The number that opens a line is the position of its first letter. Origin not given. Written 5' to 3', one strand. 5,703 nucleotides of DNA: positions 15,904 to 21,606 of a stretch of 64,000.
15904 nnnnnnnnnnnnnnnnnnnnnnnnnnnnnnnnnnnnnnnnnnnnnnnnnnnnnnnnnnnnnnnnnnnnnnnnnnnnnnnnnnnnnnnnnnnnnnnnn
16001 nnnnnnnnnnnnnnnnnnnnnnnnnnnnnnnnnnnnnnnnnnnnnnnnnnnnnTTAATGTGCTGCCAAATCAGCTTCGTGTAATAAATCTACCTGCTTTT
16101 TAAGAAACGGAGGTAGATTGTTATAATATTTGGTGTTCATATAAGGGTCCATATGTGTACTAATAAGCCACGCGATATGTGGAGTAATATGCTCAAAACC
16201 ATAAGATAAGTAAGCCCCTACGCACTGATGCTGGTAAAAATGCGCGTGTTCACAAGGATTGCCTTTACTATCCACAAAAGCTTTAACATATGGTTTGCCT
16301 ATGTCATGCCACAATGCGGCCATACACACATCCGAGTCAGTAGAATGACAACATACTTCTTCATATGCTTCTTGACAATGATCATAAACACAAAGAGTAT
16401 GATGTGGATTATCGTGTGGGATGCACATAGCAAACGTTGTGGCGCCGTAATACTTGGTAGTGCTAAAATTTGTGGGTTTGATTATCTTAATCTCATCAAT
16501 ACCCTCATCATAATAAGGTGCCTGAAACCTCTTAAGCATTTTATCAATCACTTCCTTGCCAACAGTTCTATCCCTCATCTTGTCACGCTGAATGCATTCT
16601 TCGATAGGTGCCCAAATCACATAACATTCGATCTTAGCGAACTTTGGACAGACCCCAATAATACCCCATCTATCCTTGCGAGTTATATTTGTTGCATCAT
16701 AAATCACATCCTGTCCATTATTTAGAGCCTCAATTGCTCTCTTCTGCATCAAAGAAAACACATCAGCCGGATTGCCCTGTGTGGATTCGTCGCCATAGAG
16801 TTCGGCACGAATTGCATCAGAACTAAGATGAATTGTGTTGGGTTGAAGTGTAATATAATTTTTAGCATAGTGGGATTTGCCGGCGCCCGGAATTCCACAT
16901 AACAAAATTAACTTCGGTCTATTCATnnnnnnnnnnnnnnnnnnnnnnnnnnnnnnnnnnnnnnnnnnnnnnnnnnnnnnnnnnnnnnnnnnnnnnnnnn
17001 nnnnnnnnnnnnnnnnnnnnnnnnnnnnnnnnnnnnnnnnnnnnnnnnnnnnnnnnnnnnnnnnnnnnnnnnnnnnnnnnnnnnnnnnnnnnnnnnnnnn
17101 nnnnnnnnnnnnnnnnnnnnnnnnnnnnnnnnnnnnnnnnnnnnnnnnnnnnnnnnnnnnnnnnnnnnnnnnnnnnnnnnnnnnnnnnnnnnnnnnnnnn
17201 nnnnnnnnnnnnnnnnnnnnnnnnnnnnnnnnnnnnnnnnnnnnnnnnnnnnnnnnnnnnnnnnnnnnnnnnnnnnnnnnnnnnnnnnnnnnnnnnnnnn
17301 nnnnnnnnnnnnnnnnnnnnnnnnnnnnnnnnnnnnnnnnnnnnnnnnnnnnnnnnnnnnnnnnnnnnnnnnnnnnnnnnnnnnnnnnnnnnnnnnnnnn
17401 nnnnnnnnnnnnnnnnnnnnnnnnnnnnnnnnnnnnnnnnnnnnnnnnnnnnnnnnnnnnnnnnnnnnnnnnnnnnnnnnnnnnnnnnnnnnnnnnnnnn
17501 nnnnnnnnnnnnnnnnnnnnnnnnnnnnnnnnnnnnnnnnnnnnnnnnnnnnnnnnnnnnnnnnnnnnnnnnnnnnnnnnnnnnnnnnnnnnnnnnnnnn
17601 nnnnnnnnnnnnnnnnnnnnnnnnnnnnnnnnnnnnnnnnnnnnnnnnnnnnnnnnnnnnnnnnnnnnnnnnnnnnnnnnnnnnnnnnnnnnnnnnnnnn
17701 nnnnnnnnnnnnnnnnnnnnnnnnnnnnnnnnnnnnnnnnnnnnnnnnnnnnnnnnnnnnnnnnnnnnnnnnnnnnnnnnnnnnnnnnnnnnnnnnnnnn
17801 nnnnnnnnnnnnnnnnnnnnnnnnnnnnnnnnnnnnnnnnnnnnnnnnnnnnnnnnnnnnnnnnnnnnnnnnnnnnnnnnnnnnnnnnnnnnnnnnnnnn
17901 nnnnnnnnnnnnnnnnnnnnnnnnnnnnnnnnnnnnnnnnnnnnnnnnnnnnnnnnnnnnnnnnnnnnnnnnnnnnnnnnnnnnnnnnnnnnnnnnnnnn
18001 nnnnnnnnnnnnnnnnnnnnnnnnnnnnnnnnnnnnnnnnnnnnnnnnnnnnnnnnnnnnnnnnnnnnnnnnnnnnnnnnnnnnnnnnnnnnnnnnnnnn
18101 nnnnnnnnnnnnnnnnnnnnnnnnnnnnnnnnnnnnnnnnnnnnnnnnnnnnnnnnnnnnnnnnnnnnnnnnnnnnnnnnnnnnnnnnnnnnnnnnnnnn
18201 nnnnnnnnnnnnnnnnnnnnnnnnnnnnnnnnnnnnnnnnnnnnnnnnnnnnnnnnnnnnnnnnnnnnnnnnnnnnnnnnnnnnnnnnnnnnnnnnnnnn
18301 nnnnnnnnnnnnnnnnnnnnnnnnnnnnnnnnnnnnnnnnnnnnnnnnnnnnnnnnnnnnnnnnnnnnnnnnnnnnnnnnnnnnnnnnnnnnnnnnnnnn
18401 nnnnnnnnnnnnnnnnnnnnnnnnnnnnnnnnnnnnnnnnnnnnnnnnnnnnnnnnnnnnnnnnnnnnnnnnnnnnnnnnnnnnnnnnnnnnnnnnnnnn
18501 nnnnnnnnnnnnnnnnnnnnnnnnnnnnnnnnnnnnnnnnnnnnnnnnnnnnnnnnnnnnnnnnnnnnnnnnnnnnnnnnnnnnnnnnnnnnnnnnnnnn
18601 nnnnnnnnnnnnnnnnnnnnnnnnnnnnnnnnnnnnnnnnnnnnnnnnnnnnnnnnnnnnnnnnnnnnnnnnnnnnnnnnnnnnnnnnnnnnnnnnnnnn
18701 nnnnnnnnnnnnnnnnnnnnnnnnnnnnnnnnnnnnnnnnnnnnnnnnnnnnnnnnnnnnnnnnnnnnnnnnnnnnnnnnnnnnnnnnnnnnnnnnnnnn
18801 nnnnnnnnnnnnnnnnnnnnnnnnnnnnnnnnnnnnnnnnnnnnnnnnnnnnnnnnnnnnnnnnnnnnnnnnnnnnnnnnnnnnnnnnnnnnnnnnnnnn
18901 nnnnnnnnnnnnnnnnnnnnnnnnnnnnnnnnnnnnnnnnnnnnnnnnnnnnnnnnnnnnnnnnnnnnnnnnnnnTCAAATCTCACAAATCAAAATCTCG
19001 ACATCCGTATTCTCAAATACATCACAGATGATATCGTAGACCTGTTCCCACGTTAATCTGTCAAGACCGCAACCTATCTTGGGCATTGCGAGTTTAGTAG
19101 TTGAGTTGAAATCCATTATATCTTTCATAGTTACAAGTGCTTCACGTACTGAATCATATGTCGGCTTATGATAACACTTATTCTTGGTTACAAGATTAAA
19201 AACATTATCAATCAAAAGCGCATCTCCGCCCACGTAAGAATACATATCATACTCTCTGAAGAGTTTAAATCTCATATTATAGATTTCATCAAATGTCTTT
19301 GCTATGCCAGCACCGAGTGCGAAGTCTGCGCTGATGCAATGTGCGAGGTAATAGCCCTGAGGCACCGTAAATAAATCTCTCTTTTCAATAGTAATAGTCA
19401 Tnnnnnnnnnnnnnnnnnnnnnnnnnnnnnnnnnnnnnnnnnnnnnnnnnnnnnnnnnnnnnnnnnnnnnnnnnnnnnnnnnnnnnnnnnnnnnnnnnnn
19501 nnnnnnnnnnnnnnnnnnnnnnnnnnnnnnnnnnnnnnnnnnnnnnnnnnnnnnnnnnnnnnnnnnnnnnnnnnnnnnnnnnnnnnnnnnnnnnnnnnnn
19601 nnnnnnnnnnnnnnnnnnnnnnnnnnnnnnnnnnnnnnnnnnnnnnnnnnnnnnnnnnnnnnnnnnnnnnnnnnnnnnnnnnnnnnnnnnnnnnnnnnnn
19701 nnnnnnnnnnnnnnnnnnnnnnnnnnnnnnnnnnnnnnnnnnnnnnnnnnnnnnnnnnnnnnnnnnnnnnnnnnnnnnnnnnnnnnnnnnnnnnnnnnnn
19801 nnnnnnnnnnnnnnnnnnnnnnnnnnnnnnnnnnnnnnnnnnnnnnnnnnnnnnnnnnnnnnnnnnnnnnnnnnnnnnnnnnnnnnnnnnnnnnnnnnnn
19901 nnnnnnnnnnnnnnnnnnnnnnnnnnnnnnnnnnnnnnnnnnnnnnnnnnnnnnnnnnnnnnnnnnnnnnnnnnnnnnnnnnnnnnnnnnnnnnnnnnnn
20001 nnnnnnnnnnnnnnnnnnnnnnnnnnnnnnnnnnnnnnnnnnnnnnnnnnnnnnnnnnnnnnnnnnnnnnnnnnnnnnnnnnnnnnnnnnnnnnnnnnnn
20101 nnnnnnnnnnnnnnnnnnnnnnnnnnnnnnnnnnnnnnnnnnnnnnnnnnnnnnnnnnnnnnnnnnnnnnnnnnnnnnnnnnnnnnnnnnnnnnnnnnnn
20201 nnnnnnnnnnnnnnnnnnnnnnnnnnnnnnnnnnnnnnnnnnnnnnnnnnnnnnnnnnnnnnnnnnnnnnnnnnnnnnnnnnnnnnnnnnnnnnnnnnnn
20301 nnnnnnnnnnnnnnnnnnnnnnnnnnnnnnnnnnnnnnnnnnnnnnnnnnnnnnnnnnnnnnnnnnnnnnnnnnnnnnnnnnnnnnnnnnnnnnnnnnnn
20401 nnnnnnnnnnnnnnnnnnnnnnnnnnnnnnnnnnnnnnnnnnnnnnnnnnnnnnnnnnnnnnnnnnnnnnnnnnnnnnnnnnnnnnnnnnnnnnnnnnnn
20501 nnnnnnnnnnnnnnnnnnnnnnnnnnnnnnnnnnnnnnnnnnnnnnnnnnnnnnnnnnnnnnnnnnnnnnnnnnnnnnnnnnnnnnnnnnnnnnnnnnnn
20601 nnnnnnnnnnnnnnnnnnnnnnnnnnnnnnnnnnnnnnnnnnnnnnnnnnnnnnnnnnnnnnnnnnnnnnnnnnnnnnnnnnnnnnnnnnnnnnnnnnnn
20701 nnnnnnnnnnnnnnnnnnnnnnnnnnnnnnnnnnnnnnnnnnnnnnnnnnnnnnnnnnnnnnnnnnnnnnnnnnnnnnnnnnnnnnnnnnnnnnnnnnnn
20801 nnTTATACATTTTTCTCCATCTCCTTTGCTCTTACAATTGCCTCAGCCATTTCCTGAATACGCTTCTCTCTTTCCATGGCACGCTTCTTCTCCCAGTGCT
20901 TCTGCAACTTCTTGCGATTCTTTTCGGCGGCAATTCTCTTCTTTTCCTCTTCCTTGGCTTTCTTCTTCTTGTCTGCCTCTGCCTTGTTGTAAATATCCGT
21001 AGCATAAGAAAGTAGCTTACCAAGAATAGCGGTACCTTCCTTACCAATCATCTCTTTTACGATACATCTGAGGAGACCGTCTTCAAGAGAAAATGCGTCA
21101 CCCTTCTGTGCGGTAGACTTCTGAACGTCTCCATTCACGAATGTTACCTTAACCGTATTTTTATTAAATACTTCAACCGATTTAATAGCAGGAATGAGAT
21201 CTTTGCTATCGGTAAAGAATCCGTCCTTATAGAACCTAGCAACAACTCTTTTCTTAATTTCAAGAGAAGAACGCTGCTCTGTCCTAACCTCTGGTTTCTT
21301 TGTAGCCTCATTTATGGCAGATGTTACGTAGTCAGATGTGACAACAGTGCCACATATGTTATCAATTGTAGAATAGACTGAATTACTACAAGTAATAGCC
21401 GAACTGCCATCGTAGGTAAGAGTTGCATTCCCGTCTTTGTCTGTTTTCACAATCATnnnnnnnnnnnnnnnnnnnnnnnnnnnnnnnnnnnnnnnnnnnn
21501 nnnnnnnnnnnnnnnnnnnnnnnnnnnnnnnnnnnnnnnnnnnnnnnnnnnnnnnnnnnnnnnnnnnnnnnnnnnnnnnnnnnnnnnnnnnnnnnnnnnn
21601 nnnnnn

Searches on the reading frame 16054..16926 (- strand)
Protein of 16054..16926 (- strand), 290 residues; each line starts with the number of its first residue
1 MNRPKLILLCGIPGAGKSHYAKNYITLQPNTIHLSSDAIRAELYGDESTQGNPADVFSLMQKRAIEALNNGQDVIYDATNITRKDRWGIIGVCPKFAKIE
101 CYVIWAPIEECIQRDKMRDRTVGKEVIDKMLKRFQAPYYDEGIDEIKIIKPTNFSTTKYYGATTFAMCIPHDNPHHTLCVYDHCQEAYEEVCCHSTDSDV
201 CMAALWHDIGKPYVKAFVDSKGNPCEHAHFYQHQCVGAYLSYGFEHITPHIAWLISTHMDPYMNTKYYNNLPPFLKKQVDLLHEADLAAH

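Call 31: search_protein_families(library=pfam, proteins=[window:16054-16926:-], max_evalue=0.001)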
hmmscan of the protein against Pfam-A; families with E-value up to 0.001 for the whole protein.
window:16054-16926:- (290 aa): 4 families
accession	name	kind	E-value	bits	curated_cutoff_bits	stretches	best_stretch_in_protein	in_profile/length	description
PF13671.12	AAA_33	-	2.8e-23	83.3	27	1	6-137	1-143/143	AAA domain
PF08433.16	KTI12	-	3.8e-09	36.9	22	1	6-138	3-141/271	Chromatin associated protein KTI12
PF01966.28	HD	-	3.3e-06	27.8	22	1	176-265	4-92/116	HD domain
PF06414.18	Zeta_toxin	-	3.6e-06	27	22.3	1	2-79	14-103/199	Zeta toxin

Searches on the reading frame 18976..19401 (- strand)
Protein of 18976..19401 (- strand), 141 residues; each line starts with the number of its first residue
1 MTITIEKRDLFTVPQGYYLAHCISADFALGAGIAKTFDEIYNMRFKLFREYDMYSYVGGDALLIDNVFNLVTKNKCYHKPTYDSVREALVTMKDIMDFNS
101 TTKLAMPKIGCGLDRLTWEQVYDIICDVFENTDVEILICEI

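Call 31: search_protein_families(library=pfam, proteins=[window:18976-19401:-], max_evalue=0.001)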
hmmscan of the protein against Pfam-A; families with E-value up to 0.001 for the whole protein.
window:18976-19401:- (141 aa): 0 families

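Call 56: search_protein_families(library=pfam, proteins=[window:18976-19401:-], max_evalue=0.05)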
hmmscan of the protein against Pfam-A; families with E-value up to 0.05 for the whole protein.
window:18976-19401:- (141 aa): 1 family
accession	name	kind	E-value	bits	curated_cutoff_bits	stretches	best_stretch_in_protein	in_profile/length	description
PF01661.27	Macro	-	0.0075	16.6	22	1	64-124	55-117/118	Macro domain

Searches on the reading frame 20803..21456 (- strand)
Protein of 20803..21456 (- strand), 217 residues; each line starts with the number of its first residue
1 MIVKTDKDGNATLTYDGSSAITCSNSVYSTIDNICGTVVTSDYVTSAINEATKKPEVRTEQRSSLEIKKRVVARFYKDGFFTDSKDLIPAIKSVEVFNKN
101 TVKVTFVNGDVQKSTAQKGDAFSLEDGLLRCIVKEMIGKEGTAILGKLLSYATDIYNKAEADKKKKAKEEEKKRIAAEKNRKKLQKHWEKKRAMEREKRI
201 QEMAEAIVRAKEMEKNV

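Call 33: search_protein_families(library=pfam, proteins=[window:20803-21456:-], max_evalue=0.001)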
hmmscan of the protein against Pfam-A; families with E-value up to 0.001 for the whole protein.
window:20803-21456:- (217 aa): 0 families

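Call 56: search_protein_families(library=pfam, proteins=[window:20803-21456:-], max_evalue=0.05)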
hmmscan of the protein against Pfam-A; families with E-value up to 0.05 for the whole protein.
window:20803-21456:- (217 aa): 1 family
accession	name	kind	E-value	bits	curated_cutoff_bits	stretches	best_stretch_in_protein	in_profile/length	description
PF22095.1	BT_3535-like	-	0.0099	16.3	27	1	26-125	48-152/182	BT_3535-like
